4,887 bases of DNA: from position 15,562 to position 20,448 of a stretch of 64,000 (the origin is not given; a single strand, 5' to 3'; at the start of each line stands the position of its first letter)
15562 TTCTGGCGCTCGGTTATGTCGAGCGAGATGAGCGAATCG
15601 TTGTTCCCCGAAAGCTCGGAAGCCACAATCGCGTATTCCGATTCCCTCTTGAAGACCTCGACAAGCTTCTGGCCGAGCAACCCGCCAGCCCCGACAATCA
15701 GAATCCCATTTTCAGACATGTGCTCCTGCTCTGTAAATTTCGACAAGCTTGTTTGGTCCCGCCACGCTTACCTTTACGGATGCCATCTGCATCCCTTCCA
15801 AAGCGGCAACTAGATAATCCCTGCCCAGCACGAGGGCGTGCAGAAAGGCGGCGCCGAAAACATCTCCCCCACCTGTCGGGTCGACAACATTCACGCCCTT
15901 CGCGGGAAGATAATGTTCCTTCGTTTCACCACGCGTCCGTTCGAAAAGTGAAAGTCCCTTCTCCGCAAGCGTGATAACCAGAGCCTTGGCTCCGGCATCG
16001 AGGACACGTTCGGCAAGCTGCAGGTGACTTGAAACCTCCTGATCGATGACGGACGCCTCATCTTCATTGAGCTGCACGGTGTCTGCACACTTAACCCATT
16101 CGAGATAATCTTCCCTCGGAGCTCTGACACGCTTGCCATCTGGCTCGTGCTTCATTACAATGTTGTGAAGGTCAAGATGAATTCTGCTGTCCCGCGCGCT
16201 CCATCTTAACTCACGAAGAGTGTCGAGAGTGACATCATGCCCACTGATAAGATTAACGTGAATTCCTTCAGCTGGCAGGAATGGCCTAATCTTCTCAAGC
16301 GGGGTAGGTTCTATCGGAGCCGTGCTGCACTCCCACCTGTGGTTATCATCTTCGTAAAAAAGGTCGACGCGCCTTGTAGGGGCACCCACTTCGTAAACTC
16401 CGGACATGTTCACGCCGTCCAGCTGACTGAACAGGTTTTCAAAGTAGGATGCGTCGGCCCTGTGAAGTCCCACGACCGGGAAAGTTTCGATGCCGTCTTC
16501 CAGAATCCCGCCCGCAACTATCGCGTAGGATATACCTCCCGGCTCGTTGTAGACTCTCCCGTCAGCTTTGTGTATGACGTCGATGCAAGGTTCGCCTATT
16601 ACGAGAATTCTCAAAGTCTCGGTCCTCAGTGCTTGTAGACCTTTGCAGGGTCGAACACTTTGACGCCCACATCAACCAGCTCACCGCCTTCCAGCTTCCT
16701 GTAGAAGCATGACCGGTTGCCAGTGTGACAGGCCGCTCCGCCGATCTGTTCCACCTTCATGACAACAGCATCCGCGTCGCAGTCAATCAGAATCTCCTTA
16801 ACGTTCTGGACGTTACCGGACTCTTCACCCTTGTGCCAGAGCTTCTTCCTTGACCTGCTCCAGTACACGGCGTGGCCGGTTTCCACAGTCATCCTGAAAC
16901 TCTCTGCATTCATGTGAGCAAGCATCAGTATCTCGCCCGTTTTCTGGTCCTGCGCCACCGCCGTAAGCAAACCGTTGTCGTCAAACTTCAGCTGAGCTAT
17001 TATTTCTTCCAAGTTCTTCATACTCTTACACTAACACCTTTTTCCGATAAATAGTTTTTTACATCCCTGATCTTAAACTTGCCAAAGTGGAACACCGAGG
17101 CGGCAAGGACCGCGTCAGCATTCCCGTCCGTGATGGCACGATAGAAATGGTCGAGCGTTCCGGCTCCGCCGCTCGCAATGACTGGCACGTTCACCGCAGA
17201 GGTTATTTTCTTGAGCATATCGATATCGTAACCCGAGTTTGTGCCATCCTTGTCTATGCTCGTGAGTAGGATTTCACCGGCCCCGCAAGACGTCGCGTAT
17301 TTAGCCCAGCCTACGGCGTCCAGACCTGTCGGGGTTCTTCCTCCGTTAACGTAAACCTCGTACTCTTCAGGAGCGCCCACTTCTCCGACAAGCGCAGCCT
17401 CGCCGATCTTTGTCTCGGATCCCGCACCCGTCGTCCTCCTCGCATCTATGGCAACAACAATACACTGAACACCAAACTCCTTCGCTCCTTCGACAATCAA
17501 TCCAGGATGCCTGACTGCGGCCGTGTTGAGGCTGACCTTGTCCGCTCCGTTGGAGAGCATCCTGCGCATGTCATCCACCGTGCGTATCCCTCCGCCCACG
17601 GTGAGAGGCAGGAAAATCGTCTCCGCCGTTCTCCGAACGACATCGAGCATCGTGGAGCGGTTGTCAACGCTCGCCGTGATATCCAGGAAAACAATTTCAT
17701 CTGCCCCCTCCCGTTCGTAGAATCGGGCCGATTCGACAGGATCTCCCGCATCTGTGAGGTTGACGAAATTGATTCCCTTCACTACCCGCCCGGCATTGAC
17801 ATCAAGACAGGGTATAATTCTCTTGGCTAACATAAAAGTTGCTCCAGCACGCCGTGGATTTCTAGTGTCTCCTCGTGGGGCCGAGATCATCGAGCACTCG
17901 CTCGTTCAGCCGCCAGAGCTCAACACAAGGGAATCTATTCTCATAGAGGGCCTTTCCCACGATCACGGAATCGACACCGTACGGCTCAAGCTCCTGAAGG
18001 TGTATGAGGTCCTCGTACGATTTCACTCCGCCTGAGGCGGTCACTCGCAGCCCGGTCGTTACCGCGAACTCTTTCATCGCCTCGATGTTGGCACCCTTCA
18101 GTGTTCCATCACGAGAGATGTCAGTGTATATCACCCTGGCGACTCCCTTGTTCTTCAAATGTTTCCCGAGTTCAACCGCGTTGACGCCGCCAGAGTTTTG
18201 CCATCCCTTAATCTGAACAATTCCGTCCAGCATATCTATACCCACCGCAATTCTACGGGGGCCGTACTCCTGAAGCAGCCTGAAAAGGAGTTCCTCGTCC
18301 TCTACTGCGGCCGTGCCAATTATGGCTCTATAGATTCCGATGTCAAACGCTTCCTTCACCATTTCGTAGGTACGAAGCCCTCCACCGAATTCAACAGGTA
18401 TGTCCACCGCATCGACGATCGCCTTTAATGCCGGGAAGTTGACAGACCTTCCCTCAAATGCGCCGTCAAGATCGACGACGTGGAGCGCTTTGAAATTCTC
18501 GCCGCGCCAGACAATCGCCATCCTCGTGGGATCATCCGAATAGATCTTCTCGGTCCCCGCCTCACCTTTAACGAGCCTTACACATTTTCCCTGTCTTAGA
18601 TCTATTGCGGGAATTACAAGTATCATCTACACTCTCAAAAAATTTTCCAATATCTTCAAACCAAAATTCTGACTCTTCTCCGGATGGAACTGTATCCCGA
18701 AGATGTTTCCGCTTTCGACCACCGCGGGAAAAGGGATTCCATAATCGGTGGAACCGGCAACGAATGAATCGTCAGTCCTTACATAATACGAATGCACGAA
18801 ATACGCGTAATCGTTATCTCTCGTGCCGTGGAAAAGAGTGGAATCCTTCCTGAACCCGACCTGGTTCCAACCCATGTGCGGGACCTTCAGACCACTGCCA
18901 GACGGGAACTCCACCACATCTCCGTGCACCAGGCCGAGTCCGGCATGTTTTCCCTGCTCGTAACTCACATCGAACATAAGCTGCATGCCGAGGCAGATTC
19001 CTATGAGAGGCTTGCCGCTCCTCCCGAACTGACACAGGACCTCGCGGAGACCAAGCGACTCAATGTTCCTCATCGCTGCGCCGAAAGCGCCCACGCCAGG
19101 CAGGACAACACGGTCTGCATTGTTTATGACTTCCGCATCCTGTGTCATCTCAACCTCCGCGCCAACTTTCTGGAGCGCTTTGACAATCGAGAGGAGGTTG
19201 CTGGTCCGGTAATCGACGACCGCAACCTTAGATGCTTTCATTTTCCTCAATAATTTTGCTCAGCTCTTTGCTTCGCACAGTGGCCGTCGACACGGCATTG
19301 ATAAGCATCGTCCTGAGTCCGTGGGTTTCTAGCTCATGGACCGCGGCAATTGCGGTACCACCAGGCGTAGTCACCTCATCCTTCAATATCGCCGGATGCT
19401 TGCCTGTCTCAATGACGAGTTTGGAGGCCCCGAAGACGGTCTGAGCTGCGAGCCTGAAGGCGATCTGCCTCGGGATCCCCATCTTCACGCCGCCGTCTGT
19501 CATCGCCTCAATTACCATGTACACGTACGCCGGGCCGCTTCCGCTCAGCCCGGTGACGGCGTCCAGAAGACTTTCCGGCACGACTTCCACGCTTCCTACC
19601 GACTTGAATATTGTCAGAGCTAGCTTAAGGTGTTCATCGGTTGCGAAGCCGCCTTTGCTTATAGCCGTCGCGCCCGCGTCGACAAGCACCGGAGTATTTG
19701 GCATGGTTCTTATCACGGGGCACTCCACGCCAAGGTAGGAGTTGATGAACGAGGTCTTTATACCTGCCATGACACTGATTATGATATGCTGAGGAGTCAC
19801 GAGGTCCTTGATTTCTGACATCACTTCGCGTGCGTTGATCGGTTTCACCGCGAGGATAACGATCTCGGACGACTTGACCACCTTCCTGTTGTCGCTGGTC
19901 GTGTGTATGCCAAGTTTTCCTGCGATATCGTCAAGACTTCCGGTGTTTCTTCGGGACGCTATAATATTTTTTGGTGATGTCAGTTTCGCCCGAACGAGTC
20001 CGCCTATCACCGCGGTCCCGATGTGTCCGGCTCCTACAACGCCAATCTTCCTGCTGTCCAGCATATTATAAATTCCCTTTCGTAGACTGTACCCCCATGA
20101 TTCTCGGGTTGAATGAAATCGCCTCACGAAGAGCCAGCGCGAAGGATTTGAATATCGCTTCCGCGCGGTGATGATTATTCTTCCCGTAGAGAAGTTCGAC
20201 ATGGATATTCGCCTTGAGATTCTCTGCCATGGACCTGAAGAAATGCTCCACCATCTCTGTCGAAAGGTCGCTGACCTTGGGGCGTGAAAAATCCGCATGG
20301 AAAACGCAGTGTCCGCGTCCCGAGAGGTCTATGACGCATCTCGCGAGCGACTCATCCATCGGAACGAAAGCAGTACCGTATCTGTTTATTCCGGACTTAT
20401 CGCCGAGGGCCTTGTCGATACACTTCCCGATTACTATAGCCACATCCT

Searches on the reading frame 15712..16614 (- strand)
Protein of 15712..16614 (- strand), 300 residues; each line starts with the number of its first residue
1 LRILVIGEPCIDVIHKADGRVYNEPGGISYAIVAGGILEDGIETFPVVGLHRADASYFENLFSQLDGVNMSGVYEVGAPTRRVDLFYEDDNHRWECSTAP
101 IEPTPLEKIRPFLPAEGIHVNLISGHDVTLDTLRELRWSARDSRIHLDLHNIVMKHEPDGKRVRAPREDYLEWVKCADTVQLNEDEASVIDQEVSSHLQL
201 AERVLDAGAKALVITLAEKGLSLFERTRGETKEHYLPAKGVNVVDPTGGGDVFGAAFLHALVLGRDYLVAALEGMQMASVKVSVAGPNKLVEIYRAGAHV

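Call 28: search_protein_families(library=pfam, max_evalue=1e-8, proteins=[window:15712-16614:-])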
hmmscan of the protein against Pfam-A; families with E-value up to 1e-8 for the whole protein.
window:15712-16614:- (300 aa): 1 family
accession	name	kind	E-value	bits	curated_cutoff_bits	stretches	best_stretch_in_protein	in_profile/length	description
PF00294.29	PfkB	-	7.8e-18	65.3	25.8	1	160-288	172-296/302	pfkB family carbohydrate kinase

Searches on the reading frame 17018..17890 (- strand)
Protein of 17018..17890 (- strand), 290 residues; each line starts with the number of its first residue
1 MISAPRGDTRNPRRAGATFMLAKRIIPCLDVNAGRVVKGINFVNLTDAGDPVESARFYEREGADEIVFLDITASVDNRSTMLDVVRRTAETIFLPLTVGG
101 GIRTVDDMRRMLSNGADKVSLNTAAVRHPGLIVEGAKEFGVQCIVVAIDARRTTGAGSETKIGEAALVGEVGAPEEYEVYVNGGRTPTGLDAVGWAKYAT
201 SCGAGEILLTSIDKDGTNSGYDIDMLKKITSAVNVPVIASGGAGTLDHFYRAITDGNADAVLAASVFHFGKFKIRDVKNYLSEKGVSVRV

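Call 28: search_protein_families(library=pfam, max_evalue=1e-8, proteins=[window:17018-17890:-])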
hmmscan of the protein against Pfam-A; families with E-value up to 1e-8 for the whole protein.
window:17018-17890:- (290 aa): 1 family
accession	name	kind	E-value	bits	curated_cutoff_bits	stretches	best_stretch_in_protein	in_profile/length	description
PF00977.27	His_biosynth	-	2e-82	276.5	23.6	1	24-272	1-227/228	Histidine biosynthesis protein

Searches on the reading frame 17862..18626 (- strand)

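Call 28: search_protein_families(library=pfam, max_evalue=1e-8, proteins=[window:17862-18626:-])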
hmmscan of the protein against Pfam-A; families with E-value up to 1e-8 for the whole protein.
window:17862-18626:- (254 aa): 1 family
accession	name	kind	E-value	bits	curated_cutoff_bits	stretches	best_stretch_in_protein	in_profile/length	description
PF00977.27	His_biosynth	-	3.3e-74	249.6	23.6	1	4-232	2-227/228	Histidine biosynthesis protein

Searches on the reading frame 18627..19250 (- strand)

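Call 28: search_protein_families(library=pfam, max_evalue=1e-8, proteins=[window:18627-19250:-])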
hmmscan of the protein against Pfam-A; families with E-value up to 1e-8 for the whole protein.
window:18627-19250:- (207 aa): 1 family
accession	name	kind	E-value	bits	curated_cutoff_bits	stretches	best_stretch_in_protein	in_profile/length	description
PF00117.34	GATase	-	2.6e-23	83.1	22.8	1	11-205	2-187/190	Glutamine amidotransferase class-I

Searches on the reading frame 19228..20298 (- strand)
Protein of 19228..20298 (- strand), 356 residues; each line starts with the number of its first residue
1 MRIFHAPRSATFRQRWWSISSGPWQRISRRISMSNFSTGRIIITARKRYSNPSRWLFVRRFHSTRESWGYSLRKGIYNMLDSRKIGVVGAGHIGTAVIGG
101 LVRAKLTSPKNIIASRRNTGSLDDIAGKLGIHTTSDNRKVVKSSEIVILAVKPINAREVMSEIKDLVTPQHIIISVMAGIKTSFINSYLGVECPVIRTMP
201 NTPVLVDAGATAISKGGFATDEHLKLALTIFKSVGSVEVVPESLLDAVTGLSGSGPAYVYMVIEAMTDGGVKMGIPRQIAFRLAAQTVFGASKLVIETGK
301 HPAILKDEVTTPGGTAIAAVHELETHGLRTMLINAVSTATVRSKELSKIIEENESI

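Call 28: search_protein_families(library=pfam, max_evalue=1e-8, proteins=[window:19228-20298:-])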
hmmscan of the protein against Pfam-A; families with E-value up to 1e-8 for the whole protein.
window:19228-20298:- (356 aa): 2 families
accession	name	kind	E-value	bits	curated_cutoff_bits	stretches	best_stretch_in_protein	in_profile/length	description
PF14748.11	P5CR_dimer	-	1.1e-39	135.3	25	1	242-346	1-105/105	Pyrroline-5-carboxylate reductase dimerisation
PF03807.23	F420_oxidored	-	4.9e-19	69.2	21.6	1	84-179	1-94/94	NADP oxidoreductase coenzyme F420-dependent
